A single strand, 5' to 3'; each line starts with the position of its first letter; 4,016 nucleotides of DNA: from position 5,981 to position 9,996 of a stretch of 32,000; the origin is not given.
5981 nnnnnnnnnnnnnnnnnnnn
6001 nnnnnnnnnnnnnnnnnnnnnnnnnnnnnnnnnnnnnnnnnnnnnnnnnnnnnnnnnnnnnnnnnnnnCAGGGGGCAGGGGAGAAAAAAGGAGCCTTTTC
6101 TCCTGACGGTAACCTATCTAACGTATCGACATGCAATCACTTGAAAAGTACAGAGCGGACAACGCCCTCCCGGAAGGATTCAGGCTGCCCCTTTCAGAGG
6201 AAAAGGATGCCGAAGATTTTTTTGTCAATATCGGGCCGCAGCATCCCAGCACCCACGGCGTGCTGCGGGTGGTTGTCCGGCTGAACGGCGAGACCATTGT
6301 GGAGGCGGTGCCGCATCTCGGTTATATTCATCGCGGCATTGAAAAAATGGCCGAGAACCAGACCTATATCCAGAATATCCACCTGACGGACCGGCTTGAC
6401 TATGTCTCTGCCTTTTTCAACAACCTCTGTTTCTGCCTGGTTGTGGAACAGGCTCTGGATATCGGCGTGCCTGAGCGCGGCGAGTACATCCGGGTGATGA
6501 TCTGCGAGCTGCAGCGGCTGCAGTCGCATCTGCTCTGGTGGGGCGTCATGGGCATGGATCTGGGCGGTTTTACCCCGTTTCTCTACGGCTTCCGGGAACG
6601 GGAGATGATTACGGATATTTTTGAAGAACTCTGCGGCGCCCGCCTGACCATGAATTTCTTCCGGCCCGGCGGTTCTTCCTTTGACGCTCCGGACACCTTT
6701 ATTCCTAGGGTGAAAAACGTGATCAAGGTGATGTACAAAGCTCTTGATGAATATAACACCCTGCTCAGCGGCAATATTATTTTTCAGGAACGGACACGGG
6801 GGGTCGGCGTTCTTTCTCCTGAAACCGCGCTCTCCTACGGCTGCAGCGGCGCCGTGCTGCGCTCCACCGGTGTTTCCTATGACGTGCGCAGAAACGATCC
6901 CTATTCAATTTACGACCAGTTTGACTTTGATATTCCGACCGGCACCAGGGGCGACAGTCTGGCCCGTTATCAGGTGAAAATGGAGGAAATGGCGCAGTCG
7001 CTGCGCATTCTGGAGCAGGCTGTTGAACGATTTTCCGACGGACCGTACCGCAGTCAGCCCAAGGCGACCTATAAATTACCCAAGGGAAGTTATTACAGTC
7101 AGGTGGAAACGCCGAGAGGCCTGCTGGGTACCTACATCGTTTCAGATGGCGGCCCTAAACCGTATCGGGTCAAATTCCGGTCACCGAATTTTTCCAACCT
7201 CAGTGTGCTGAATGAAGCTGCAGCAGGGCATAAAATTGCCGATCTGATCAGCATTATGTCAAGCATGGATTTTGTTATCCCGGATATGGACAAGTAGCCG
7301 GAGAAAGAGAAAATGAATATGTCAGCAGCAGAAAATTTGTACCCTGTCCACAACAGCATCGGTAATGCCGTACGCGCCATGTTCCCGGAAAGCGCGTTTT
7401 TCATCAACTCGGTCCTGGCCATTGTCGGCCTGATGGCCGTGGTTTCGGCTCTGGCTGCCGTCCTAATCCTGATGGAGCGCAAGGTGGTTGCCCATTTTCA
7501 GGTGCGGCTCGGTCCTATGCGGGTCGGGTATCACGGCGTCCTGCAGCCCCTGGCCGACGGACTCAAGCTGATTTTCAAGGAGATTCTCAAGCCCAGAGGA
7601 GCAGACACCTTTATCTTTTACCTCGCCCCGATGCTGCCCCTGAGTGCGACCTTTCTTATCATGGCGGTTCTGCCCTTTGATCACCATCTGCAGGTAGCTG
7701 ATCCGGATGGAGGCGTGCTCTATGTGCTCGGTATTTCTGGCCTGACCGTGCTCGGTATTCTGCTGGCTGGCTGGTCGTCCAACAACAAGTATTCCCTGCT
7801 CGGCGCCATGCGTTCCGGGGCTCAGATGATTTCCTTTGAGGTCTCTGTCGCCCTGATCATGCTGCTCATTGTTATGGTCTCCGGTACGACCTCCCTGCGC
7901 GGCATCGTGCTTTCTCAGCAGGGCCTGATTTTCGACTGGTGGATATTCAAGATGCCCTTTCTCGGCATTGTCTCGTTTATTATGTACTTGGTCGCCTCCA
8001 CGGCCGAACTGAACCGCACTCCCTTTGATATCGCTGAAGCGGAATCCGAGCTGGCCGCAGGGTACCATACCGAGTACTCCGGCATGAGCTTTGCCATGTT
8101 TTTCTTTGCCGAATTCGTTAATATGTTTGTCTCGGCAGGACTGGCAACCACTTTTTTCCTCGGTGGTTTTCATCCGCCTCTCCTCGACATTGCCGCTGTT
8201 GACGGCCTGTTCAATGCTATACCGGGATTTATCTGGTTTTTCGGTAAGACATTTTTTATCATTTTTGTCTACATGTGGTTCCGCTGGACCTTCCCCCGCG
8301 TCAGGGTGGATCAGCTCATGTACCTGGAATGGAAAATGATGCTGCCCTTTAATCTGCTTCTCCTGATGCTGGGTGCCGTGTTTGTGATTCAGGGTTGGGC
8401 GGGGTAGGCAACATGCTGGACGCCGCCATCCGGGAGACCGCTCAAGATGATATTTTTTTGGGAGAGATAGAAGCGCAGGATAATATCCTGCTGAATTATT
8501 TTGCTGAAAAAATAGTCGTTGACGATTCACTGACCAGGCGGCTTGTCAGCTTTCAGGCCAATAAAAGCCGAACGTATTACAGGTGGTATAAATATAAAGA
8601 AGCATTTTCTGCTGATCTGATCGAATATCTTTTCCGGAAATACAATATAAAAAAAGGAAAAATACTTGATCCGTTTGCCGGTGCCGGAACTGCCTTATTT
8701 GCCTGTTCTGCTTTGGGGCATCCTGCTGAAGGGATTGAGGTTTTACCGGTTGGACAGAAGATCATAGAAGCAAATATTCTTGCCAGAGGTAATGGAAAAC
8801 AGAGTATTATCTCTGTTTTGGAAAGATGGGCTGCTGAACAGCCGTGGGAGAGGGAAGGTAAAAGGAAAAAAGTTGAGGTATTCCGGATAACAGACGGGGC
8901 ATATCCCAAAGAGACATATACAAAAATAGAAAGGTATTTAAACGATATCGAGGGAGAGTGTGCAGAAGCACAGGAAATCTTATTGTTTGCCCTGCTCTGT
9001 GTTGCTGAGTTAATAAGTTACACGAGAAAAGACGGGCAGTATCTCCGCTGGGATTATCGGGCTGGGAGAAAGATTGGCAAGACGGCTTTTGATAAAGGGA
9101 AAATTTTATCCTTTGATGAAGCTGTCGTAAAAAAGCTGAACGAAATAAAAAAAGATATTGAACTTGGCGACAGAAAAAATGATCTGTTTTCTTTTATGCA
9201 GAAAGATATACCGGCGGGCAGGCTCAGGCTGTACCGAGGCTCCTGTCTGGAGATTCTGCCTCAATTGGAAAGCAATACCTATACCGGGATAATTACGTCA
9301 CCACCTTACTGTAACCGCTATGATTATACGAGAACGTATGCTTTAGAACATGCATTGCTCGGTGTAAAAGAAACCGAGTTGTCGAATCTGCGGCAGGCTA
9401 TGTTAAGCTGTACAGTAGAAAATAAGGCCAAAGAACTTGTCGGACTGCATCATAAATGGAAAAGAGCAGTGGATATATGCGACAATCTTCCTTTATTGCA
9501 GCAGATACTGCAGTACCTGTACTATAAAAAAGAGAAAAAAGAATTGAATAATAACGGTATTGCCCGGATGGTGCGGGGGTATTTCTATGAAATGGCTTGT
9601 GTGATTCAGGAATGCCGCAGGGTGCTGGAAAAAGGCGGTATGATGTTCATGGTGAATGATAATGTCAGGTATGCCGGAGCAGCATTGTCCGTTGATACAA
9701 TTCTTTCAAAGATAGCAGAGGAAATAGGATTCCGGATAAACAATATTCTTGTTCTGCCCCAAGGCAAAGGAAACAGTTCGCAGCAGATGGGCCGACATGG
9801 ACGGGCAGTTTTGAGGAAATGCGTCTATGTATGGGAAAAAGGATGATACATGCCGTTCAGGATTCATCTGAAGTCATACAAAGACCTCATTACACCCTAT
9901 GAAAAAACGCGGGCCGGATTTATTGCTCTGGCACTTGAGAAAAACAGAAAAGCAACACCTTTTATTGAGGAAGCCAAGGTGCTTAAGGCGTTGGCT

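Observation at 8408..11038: Restriction-modification cassette wedged inside the complex I operon between nuoH and nuoI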

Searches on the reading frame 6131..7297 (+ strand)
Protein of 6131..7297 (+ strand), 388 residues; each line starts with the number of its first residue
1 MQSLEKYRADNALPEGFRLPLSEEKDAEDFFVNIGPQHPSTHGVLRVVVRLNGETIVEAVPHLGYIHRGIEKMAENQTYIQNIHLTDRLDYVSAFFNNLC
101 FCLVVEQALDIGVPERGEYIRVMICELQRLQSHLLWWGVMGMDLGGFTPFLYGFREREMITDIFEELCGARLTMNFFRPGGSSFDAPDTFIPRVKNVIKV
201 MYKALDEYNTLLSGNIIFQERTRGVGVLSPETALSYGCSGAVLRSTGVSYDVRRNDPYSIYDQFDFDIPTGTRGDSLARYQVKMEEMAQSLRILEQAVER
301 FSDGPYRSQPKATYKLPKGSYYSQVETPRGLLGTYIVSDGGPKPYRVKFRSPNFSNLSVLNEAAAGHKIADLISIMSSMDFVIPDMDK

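Call 8: search_protein_families(library=pfam, proteins=[window:6131-7297:+], max_evalue=0.01)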
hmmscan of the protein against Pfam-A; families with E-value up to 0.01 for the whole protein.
window:6131-7297:+ (388 aa): 2 families
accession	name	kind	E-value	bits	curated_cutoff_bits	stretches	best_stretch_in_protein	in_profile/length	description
PF00346.24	Complex1_49kDa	-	2.2e-91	306.1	24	2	143-310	1-168/271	Respiratory-chain NADH dehydrogenase, 49 Kd subunit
PF00374.24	NiFeSe_Hases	-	1.3e-05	24.8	25.8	1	68-137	1-70/508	Nickel-dependent hydrogenase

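Call 43: search_protein_families(library=ncbifam, proteins=[window:6131-7297:+], max_evalue=0.01)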
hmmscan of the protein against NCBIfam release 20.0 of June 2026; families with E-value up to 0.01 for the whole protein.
window:6131-7297:+ (388 aa): 11 families
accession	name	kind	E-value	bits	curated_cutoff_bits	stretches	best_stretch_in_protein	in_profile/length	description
NF008974.0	PRK12322.1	equivalog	5.7e-149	496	522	1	27-387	4-365/366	NADH-quinone oxidoreductase subunit D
NF004739.1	PRK06075.1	equivalog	7.2e-140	466.1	360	2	32-310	3-281/384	NADH-quinone oxidoreductase subunit D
TIGR01962.1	NuoD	equivalog_domain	4.2e-138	460.4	459.35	2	30-309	3-282/386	NADH dehydrogenase (quinone) subunit D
NF009808.0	PRK13292.1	equivalog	1.1e-113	380.7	1156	2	22-309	400-687/791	NADH-quinone oxidoreductase subunit B/C/D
NF008728.0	PRK11742.1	equivalog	9.8e-111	371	840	2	21-327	205-512/598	NADH-quinone oxidoreductase subunit C/D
NF040602.1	F420_dehyd_FpoD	exception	8.6e-108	360.7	600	1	24-387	2-371/372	F420H2 dehydrogenase subunit FpoD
NF005649.0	PRK07415.1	equivalog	5e-106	355.1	583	2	25-307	6-289/394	NAD(P)H-quinone oxidoreductase subunit H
NF033181.1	NiFeSe_hydrog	equivalog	1e-06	27.9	600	1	42-136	13-106/507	nickel-dependent hydrogenase large subunit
TIGR03295.1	frhA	equivalog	0.00038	19.5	392.5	1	42-135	14-108/412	coenzyme F420 hydrogenase subunit alpha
NF045518.1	H2_NiFeSe_large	exception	0.0014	17.5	780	1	42-136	13-106/485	NiFeSe hydrogenase large subunit HysA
NF007778.0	PRK10467.1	equivalog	0.0054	15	969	1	42-136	14-107/567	hydrogenase 2 large subunit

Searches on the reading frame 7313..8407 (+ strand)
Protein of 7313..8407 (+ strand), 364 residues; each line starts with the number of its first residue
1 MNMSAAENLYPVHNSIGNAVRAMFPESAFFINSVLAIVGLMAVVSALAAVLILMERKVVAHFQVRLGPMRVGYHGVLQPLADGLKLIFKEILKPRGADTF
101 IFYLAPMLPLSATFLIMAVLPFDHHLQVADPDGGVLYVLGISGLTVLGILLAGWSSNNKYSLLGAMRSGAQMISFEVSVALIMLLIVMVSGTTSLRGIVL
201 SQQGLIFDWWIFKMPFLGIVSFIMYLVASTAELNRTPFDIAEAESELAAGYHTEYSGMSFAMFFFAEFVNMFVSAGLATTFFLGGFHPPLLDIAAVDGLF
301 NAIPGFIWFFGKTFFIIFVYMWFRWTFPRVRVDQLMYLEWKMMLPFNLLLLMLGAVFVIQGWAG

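Call 8: search_protein_families(library=pfam, proteins=[window:7313-8407:+], max_evalue=0.01)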
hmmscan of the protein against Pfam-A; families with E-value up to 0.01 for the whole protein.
window:7313-8407:+ (364 aa): 1 family
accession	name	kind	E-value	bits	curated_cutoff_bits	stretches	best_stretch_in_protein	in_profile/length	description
PF00146.26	NADHdh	-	9.8e-112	373.6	27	1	37-353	3-296/298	NADH dehydrogenase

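Call 13: find_related_loci(query=window:7313-8404:+, collection=genome_contigs, flank=10000)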
Query window:7313-8404:+ (364 aa) in genome_contigs; peptide patterns used: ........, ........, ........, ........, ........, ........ (x = any residue, [..] = any of these).
600 stretches matched a pattern (row limit reached: there are more); 598 encode a relative of the query (tblastn E <= 1e-3); the best 80 are kept; 80 distinct loci.
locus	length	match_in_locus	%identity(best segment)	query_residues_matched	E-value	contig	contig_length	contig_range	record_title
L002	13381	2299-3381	82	1-362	0e+0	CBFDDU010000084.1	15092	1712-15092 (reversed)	MAG TPA_asm: uncultured Candidatus Electrothrix sp. isolate SRR26215675_binner123_Refined_103 genome assembly, contig: E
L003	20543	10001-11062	68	10-362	1e-165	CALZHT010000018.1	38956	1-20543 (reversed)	MAG: uncultured Desulfobulbaceae bacterium isolate FO_M_Desulfobacterota_18 genome assembly, contig: scaffold_580, whole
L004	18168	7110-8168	57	12-362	2e-135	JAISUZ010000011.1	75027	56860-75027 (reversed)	MAG: Fibrobacter sp. isolate Mx356_bin10 k119_243356, whole genome shotgun sequence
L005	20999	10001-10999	57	27-359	7e-130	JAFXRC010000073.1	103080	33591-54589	MAG: Fibrobacter sp. isolate RGIG6669 Sheep_Rumen-1__c1478220, whole genome shotgun sequence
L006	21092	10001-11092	53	12-358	8e-120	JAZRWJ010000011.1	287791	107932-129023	MAG: Fibrobacter sp. isolate T1900044952_TA20190005.MAGScoT_cleanbin_000013 SGB_3701_k141_1669203, whole genome shotgun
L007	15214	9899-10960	50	8-362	1e-110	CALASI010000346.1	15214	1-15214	MAG TPA_asm: uncultured Sphingobacteriales bacterium isolate SRR3901698_bin.4_CONCOCT_v1.1_MAG genome assembly, contig:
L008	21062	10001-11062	51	8-362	3e-108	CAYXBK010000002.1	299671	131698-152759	MAG TPA_asm: uncultured Chitinophagales bacterium isolate SRP173033_co1_49 genome assembly, contig: NODE_25_length_29967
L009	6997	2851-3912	50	8-362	2e-107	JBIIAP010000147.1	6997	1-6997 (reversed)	MAG: Sediminibacterium sp. isolate ME2000-05-25pf_3300042154_group1_bin92 Rohwer_bin525_scaffold_5192_c1, whole genome s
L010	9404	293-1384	49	1-362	2e-107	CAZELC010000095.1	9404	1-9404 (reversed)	MAG TPA_asm: uncultured Bacteroidales bacterium isolate SRP220891_co1_21 genome assembly, contig: NODE_14204_length_9404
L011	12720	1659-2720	49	8-362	2e-106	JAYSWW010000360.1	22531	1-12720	MAG: Ferruginibacter sp. isolate GFS_13018 GFS_13018_359, whole genome shotgun sequence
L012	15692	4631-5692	48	8-362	1e-104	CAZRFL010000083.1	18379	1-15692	MAG TPA_asm: uncultured Bacteroidales bacterium isolate SRP272421_co1_615 genome assembly, contig: NODE_8398_length_1837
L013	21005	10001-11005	50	23-359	2e-104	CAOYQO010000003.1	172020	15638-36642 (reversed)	MAG TPA_asm: uncultured Phocaeicola sp. isolate MGBC153949 genome assembly, contig: MGBC153949.3, whole genome shotgun s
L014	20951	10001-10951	52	44-362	1e-104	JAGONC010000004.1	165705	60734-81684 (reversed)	MAG: Lentimicrobiaceae bacterium isolate Go_SlDig_bin_446 Go_SlDig_146_length_165705_cov_6.535385, whole genome shotgun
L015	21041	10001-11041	49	12-359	3e-104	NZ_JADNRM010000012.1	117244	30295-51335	Phocaeicola faecalis strain FXJYN30E22 Scaffold12, whole genome shotgun sequence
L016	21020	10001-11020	48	21-362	1e-103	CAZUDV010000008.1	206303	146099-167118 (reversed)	MAG TPA_asm: uncultured Bacteroidales bacterium isolate SRP239243_co1_12 genome assembly, contig: NODE_34_length_206303_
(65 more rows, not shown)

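Call 23: search_protein_families(library=pfam, proteins=[L002:255-770:+, L002:6856-7464:+, L002:7503-8006:+, L002:8086-8685:+, L002:8746-10371:+], max_evalue=0.01)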
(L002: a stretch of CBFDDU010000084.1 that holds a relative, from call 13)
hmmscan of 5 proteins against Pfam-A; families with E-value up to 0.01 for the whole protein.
L002:255-770:+ (171 aa): 1 family
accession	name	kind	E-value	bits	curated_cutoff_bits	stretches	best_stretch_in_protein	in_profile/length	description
PF03473.23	MOSC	-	3.6e-13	50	22.7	1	53-160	4-120/120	MOSC domain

L002:6856-7464:+ (202 aa): 1 family
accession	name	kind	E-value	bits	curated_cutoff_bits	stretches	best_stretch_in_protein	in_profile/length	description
PF24911.1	YfjL_C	-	0.0027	18.7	28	1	7-108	6-109/117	YfjL-like C-terminal domain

L002:7503-8006:+ (167 aa): 1 family
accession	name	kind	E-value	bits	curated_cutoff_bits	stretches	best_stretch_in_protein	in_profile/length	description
PF05685.18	Uma2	-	1.4e-14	54.4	27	1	43-152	20-135/172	Putative restriction endonuclease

L002:8086-8685:+ (199 aa): 0 families

L002:8746-10371:+ (541 aa): 2 families
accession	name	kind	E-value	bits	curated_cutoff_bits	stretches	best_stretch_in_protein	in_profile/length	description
PF00245.25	Alk_phosphatase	-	1.6e-74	251.8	24.4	1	40-538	2-420/423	Alkaline phosphatase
PF01676.23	Metalloenzyme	-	0.002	18.1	24.3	1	281-355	130-202/252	Metalloenzyme superfamily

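Call 87: search_protein_families(library=pfam, proteins=[L003:7399-8631:+, L003:7025-7408:+, L003:17665-18042:+], max_evalue=0.001)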
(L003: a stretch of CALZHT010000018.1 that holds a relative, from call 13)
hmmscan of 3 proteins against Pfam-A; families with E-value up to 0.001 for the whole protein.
L003:7399-8631:+ (410 aa): 2 families
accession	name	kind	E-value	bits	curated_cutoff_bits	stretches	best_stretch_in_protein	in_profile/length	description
PF00329.25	Complex1_30kDa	-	3.4e-37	128.2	22.5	1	286-400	2-119/124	Respiratory-chain NADH dehydrogenase, 30 Kd subunit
PF01058.29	Oxidored_q6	-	7.5e-27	94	27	1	49-160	1-128/128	NADH ubiquinone oxidoreductase, 20 Kd subunit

L003:7025-7408:+ (127 aa): 1 family
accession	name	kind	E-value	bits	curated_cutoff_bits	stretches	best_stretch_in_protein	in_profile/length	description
PF00507.24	Oxidored_q4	-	6.9e-29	100.4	23.3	1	21-126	4-99/99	NADH-ubiquinone/plastoquinone oxidoreductase, chain 3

L003:17665-18042:+ (125 aa): 0 families

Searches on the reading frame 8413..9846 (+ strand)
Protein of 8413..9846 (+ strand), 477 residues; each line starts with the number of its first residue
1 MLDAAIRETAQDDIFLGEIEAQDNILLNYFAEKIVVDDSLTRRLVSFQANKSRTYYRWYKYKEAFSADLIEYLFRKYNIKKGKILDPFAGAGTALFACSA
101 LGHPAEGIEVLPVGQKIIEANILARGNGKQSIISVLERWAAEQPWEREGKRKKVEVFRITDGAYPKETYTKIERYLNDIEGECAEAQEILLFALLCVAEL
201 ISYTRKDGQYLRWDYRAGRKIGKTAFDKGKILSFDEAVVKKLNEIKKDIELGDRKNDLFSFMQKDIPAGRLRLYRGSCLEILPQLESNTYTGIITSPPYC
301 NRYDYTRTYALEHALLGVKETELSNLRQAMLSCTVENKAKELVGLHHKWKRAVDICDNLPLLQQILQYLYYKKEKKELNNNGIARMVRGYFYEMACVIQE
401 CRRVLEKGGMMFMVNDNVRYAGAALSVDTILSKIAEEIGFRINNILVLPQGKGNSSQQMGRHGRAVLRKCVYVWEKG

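Call 8: search_protein_families(library=pfam, proteins=[window:8413-9846:+], max_evalue=0.01)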
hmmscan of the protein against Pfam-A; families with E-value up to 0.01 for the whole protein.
window:8413-9846:+ (477 aa): 1 family
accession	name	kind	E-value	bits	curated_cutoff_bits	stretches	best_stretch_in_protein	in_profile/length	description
PF01555.25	N6_N4_Mtase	-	1.1e-11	45.5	26.7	2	59-110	160-211/221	DNA methylase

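Call 43: search_protein_families(library=ncbifam, proteins=[window:8413-9846:+], max_evalue=0.01)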
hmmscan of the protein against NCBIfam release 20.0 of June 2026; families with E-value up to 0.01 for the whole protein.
window:8413-9846:+ (477 aa): 1 family
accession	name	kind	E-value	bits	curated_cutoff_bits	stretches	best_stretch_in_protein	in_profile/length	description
NF008572.0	PRK11524.1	equivalog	0.0011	18.2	292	0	394-416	65-87/294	adenine-specific DNA-methyltransferase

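Call 44: search_solved_structures(query=window:8413-9843:+, max_evalue=0.01, show_alignments=2)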
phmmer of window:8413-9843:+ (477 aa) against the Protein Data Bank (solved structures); distinct sequences matched with E-value up to 0.01: 2.
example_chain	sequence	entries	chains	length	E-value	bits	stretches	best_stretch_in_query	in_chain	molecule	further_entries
2zie_A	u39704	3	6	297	5.1e-06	28.6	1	64-115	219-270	Putative modification methylase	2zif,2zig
1ws6_A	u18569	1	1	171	0.0081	18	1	69-142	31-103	methyltransferase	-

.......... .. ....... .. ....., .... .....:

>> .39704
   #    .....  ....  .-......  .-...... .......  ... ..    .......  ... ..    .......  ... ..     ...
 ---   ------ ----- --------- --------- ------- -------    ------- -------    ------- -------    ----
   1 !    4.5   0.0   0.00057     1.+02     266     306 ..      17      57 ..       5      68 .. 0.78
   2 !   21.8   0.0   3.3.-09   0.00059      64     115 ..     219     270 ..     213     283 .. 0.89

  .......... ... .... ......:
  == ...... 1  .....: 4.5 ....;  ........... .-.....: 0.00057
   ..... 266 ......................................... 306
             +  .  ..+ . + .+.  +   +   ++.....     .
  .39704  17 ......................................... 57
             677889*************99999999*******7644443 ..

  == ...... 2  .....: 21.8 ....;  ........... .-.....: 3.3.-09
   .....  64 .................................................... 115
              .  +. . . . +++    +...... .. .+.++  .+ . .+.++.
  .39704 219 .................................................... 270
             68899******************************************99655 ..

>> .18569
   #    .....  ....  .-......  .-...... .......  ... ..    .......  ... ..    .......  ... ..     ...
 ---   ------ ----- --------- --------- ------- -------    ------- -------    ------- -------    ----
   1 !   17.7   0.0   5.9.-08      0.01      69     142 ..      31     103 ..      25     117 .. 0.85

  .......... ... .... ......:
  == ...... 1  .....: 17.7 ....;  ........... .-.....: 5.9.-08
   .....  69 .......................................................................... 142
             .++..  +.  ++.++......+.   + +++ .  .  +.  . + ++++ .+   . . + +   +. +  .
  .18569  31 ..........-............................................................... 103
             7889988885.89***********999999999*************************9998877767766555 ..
